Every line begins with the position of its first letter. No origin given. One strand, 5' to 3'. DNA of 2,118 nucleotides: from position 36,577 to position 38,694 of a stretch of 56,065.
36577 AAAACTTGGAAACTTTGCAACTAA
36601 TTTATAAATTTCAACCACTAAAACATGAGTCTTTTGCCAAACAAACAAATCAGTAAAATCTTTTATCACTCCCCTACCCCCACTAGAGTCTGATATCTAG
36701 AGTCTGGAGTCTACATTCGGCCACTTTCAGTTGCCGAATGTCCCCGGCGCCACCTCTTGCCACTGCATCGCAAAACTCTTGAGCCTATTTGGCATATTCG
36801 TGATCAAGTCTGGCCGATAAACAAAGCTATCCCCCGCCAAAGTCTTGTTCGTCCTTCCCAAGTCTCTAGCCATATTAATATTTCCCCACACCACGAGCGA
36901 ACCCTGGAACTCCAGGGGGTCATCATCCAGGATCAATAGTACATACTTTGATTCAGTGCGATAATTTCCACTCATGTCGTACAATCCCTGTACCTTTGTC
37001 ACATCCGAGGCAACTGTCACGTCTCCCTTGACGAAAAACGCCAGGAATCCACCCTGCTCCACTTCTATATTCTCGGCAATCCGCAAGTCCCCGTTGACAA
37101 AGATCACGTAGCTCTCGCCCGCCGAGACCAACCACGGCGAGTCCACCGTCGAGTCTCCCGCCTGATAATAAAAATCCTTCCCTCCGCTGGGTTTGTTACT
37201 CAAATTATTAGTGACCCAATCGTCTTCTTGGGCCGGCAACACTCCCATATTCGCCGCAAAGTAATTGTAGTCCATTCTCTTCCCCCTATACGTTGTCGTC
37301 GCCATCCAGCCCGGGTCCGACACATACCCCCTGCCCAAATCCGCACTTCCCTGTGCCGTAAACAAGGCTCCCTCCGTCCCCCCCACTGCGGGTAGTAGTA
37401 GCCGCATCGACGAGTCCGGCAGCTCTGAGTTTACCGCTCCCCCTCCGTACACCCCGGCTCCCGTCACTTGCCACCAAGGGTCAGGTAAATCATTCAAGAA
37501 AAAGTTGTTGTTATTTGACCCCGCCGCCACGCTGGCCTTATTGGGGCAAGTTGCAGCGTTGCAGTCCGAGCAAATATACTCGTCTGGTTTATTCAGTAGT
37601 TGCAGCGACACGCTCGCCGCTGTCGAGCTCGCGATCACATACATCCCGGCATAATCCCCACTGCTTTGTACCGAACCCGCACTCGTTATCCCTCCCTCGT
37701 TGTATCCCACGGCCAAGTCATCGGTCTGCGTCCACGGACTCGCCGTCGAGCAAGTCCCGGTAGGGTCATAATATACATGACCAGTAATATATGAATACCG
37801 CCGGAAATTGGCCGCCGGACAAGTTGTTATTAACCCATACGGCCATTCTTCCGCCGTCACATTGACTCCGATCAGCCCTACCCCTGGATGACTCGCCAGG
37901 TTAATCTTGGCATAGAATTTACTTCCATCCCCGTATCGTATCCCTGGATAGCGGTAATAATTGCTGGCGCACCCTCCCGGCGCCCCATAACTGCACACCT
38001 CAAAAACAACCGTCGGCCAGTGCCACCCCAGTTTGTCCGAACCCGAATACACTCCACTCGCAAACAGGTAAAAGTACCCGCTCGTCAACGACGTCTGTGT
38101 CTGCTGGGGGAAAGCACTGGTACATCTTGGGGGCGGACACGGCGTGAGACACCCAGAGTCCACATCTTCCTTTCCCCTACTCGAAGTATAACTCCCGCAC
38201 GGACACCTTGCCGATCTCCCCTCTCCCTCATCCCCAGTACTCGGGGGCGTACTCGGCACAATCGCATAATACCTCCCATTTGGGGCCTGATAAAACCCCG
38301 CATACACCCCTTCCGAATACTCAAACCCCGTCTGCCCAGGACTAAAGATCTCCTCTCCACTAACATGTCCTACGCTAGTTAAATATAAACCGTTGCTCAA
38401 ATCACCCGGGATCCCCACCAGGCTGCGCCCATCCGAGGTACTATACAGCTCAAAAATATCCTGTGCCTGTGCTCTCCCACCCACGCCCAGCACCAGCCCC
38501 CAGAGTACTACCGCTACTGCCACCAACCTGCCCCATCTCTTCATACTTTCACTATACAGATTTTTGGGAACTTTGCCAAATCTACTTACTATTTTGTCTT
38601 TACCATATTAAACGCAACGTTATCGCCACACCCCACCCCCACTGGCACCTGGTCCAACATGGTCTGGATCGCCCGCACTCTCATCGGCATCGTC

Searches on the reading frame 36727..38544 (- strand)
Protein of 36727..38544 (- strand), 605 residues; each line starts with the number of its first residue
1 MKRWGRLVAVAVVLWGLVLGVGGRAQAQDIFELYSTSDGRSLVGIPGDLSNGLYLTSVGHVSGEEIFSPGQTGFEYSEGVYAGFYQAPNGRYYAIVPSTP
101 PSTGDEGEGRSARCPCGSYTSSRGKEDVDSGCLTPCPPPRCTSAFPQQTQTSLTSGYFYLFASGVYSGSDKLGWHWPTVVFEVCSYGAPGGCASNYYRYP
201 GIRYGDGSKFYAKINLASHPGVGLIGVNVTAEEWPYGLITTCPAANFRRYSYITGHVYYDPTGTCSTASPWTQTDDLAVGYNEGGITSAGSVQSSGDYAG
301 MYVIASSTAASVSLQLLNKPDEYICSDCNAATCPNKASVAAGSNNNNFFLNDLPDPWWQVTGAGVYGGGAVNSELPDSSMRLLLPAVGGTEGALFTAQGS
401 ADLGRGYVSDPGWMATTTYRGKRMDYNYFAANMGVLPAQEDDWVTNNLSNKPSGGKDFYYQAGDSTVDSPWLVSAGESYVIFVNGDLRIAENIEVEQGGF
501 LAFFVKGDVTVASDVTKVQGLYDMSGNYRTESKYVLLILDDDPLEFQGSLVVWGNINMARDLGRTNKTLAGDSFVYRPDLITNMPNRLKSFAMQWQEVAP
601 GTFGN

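Call 3: search_protein_families(library=pfam, proteins=[window:36727-38544:-], max_evalue=1)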
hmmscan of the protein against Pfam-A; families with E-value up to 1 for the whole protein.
window:36727-38544:- (605 aa): 2 families
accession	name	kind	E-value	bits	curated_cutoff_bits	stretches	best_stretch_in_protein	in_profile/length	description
PF23981.1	DUF7305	-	0.0074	16.6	27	1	459-517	51-110/185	Domain of unknown function (DUF7305)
PF05899.18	Cupin_3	-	0.13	12.4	23.5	0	549-580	29-60/74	EutQ-like cupin domain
